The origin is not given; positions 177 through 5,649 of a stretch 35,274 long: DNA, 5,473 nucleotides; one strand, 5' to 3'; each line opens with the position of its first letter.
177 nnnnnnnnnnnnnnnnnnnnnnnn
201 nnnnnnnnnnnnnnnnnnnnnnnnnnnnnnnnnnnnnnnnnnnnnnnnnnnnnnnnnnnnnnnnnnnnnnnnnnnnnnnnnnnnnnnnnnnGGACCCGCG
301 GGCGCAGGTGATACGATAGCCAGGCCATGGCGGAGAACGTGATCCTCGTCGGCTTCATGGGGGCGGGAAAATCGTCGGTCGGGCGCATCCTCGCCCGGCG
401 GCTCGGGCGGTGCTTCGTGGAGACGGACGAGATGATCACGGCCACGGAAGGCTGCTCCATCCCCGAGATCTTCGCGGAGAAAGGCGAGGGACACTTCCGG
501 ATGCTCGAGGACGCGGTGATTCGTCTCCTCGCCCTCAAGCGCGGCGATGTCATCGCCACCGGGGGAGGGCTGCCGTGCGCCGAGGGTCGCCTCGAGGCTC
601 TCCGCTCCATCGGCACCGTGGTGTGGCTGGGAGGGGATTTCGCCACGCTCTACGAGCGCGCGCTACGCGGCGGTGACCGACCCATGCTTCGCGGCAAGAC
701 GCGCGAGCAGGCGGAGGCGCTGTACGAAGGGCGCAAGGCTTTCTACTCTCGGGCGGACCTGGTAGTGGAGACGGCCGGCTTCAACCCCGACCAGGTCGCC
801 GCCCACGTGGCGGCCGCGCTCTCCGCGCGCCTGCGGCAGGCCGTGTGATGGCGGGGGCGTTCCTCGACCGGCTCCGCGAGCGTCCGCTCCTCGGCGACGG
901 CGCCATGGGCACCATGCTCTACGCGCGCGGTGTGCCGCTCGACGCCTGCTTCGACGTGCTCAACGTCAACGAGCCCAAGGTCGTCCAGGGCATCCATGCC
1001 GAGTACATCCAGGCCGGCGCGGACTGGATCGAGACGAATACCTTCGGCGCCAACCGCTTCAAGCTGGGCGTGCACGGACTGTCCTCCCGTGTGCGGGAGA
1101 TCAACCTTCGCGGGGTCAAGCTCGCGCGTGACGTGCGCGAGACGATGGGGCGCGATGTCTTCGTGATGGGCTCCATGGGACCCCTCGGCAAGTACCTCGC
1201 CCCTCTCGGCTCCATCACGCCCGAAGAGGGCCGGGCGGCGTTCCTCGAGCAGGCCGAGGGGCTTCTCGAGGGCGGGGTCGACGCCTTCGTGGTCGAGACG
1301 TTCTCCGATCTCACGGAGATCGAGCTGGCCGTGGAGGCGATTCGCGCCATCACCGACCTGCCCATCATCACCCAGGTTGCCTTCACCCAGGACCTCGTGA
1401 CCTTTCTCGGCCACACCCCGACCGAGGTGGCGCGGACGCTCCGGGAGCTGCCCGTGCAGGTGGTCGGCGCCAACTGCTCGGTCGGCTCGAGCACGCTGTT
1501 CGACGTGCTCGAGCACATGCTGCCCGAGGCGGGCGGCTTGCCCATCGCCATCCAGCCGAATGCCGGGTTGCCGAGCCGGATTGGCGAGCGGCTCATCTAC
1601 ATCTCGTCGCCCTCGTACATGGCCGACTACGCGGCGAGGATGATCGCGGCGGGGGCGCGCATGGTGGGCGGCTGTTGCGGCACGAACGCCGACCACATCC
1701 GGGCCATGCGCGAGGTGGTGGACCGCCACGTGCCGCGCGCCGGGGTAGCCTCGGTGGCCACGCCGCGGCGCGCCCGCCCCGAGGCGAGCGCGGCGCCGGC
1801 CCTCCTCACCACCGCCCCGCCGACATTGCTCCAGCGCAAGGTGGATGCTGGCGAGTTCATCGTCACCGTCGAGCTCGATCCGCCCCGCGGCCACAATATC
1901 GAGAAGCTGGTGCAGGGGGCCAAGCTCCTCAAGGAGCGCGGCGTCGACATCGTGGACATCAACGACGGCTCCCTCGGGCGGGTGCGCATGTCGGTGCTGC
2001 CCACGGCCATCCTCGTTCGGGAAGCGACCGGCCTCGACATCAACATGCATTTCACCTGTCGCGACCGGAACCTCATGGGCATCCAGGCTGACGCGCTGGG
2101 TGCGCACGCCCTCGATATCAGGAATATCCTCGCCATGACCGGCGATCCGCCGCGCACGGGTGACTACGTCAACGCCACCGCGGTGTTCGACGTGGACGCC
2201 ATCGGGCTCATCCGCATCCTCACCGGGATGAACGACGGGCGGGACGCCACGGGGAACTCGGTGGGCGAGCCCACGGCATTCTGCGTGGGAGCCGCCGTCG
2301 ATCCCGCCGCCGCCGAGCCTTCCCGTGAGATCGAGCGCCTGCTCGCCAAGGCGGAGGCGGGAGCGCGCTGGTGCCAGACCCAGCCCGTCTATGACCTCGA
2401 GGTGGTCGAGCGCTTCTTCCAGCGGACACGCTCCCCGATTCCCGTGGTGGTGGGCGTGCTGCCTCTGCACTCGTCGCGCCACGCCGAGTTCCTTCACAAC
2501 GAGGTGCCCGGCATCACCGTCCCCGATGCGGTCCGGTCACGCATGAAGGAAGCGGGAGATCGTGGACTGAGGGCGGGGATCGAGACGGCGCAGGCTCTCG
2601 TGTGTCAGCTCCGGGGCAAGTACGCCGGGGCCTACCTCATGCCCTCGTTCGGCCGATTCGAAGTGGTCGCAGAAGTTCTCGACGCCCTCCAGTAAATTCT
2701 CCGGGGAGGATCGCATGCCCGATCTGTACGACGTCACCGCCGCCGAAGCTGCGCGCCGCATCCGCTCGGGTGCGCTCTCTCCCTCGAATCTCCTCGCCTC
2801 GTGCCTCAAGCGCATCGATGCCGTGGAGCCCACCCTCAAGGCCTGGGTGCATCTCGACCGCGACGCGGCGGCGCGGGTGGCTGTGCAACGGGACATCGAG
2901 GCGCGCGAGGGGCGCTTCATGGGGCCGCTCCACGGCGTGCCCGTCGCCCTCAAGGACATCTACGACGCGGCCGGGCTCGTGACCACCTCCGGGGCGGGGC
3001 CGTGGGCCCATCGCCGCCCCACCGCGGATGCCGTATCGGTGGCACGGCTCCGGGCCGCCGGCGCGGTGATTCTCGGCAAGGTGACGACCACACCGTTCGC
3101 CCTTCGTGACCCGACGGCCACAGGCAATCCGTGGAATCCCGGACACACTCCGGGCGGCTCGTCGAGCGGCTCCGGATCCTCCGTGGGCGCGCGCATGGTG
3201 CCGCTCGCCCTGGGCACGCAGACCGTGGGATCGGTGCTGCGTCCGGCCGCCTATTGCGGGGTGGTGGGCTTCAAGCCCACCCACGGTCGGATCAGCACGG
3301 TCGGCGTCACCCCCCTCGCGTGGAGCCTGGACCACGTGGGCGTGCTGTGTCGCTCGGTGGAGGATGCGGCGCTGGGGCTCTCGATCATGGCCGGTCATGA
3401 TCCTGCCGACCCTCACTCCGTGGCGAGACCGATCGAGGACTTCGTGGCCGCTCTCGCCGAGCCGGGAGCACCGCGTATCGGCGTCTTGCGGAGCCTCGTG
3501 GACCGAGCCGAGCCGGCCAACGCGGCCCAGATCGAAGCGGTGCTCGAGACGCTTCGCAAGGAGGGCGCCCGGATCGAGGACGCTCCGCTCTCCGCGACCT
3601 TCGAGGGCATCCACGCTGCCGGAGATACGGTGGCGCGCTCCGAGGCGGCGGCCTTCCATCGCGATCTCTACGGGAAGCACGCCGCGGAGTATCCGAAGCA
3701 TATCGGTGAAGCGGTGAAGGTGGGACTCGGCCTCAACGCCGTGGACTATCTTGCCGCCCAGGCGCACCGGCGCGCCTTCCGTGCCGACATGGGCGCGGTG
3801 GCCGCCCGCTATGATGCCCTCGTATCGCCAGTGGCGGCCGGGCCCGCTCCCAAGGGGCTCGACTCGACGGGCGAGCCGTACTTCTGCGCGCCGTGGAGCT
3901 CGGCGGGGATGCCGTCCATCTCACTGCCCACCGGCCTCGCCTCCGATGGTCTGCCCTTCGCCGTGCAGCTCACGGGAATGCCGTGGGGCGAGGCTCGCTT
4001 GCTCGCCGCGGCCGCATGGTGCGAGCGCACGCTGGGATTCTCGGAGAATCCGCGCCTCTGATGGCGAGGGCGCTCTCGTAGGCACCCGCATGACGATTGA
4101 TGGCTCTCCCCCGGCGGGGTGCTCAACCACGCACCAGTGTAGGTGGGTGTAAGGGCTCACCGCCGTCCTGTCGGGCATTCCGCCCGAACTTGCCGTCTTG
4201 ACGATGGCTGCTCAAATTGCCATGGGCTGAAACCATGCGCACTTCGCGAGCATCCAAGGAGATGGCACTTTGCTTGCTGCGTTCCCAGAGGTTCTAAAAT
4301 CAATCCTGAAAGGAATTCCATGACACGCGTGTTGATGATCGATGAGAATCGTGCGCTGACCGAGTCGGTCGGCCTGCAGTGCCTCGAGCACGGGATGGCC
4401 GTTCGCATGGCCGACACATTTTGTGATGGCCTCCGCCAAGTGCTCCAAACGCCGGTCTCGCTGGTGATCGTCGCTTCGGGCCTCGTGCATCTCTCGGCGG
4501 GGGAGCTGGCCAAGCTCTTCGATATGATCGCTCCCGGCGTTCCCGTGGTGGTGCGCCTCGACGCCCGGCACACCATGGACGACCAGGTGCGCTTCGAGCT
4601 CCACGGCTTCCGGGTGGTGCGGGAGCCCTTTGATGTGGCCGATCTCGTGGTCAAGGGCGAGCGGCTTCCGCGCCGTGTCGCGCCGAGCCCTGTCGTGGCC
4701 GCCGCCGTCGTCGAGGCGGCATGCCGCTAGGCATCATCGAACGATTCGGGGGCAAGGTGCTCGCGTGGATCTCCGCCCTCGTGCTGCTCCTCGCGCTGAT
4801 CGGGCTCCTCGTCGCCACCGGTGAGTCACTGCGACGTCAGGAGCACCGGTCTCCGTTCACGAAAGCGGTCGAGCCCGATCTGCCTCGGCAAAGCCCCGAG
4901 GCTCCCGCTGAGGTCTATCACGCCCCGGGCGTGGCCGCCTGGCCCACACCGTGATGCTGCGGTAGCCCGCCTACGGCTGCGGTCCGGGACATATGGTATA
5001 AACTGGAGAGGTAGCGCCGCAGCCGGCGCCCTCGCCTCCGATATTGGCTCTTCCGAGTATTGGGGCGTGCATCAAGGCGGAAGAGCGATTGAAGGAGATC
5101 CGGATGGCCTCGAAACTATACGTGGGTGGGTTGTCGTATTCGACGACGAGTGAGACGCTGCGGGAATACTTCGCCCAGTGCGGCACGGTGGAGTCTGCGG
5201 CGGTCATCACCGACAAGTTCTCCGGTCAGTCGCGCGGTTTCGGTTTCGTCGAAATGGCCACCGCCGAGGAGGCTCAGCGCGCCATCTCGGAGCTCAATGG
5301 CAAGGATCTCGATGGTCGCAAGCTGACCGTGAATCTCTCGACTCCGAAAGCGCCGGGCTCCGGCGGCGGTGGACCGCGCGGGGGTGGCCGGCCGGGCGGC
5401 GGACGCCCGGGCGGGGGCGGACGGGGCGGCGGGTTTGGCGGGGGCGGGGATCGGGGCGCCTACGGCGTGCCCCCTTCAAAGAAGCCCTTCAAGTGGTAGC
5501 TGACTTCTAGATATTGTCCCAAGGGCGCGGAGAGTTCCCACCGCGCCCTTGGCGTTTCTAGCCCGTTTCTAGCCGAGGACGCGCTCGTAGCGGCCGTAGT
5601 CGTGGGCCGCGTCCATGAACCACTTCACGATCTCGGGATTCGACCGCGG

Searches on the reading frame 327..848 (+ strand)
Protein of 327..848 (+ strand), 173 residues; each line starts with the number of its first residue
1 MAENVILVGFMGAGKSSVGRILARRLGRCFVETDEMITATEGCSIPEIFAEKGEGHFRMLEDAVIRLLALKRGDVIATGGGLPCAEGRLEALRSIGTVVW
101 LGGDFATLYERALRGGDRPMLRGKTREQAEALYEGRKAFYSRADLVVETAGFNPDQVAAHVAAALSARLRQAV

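Call 8: search_protein_families(library=pfam, proteins=[window:327-848:+], max_evalue=0.001)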
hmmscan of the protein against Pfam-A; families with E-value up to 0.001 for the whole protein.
window:327-848:+ (173 aa): 3 families
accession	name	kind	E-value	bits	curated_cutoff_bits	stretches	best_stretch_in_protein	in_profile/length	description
PF01202.28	SKI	-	3.8e-40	138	22.1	1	11-164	1-157/159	Shikimate kinase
PF13238.12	AAA_18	-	3.7e-05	24.6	29.4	1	5-121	1-117/128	AAA domain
PF13671.12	AAA_33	-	0.00019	22.2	27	1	5-42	2-39/143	AAA domain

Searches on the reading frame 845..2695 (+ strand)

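Call 8: search_protein_families(library=pfam, proteins=[window:845-2695:+], max_evalue=0.001)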
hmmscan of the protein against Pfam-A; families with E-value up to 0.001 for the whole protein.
window:845-2695:+ (616 aa): 2 families
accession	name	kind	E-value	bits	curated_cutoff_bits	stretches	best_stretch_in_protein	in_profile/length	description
PF02574.22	S-methyl_trans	-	6.9e-70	236.6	22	1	15-292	1-283/283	Homocysteine S-methyltransferase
PF02219.23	MTHFR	-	2.6e-31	109.5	24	1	329-583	2-254/287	Methylenetetrahydrofolate reductase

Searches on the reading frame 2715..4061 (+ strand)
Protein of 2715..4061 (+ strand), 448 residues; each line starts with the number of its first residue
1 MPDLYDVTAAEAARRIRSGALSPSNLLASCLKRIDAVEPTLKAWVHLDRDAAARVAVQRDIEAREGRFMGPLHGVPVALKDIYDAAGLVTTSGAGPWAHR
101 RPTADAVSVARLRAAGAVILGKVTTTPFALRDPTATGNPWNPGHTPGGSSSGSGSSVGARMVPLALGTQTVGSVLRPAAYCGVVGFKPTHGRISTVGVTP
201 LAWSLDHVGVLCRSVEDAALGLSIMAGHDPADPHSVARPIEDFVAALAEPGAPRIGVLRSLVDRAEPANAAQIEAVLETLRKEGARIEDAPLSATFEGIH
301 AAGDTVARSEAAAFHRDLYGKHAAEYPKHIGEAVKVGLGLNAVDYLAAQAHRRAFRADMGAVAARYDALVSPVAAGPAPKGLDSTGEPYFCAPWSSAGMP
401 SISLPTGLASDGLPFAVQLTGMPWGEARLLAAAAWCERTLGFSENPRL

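Call 8: search_protein_families(library=pfam, proteins=[window:2715-4061:+], max_evalue=0.001)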
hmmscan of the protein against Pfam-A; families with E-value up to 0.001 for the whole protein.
window:2715-4061:+ (448 aa): 1 family
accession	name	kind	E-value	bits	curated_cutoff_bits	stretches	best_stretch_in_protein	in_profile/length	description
PF01425.27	Amidase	-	4.9e-91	306.5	27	1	26-430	2-445/445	Amidase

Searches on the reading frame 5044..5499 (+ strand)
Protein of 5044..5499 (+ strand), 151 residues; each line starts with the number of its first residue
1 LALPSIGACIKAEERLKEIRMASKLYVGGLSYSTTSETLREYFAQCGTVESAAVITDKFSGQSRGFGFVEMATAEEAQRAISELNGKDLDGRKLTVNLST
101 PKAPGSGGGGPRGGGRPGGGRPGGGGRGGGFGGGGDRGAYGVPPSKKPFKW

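Call 8: search_protein_families(library=pfam, proteins=[window:5044-5499:+], max_evalue=0.001)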
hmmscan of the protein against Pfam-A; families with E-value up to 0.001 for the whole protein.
window:5044-5499:+ (151 aa): 2 families
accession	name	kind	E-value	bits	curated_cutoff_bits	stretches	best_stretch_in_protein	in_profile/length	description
PF00076.28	RRM_1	-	2.9e-23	81.9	20.7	1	25-94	1-69/70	RNA recognition motif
PF13893.12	RRM_5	-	4.8e-05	23.5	27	1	37-100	42-100/125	RNA recognition motif. (a.k.a. RRM, RBD, or RNP domain)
